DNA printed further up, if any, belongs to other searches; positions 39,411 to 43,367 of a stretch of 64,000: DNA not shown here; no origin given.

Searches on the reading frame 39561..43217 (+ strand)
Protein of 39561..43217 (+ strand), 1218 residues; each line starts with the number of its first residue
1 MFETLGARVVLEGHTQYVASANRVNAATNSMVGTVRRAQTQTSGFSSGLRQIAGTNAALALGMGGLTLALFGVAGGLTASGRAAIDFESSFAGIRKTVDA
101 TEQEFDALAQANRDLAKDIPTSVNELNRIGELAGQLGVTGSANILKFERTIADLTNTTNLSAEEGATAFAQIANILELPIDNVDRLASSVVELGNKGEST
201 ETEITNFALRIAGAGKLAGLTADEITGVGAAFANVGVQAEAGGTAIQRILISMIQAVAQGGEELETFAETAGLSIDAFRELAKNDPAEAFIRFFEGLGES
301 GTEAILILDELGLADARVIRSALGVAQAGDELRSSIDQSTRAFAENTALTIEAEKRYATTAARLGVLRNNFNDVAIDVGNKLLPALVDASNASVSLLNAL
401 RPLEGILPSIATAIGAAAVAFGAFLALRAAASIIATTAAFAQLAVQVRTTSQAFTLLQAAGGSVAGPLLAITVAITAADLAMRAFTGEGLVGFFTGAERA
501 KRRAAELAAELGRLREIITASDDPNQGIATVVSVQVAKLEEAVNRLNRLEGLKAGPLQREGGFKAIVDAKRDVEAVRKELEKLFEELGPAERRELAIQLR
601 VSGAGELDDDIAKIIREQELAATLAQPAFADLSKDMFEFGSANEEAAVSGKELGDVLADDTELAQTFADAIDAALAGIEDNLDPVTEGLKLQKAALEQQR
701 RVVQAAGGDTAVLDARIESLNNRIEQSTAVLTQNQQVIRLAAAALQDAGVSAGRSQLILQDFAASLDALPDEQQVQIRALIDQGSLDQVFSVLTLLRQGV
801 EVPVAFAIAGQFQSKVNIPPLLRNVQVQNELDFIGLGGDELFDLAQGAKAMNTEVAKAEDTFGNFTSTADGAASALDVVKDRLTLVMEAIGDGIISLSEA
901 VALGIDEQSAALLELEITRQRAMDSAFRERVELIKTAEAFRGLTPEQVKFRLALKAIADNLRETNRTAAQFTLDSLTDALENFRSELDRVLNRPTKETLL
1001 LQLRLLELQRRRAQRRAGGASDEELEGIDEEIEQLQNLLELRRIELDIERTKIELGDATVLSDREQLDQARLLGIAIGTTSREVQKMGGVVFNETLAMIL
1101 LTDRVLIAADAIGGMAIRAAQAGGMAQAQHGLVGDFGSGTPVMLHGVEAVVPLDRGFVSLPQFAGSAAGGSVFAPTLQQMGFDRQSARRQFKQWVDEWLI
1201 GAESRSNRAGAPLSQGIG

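Call 14: search_protein_families(library=pfam, proteins=[window:39561-43217:+], max_evalue=0.01)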
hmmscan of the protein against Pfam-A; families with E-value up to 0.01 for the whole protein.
window:39561-43217:+ (1218 aa): 1 family
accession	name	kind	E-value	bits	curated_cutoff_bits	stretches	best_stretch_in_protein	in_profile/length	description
PF10145.14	PhageMin_Tail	-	4.2e-17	63.1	33.2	1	111-299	3-186/201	Phage-related minor tail protein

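Call 15: search_protein_families(library=phrogs, proteins=[window:39561-43217:+], max_evalue=0.01)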
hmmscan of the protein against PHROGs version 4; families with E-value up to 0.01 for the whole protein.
window:39561-43217:+ (1218 aa): 18 families
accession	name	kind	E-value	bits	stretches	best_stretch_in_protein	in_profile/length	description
phrog_13339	-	tail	2.2e-83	281.5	1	16-492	30-496/2156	tail length tape measure protein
phrog_17321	-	unknown function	4.8e-60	204.2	2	64-262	73-274/1484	-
phrog_17594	-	tail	1.6e-49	169.4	1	79-477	173-580/1582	tail length tape measure protein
phrog_28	-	tail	1.6e-45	157.2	1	19-478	193-670/1228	tail length tape measure protein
phrog_1293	-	tail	8.3e-44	150.8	1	19-483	116-586/1424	tail length tape measure protein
phrog_23108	-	tail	1.1e-42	146.8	1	79-494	444-854/1552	tail length tape measure protein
phrog_167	-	tail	9.3e-28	97.5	1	21-987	227-904/1555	tail length tape measure protein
phrog_1272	-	tail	2.7e-27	96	1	21-477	198-664/1606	tail length tape measure protein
phrog_5218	-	unknown function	1.5e-26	94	1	19-512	159-675/1599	-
phrog_14441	-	tail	1.7e-26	94.4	1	28-242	14-235/241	tail length tape measure protein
phrog_991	-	tail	2.8e-24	85.8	1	23-482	231-667/1966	tail length tape measure protein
phrog_4704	-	tail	3.2e-24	86.5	1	71-419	206-545/625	tail length tape measure protein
phrog_1533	-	tail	2.1e-15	56.4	1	15-494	182-669/1688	tail length tape measure protein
phrog_25337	-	tail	2.4e-12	46.3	1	12-387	130-499/1456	tail length tape measure protein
phrog_35707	-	tail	3.8e-10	40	1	20-389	19-389/755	tail length tape measure protein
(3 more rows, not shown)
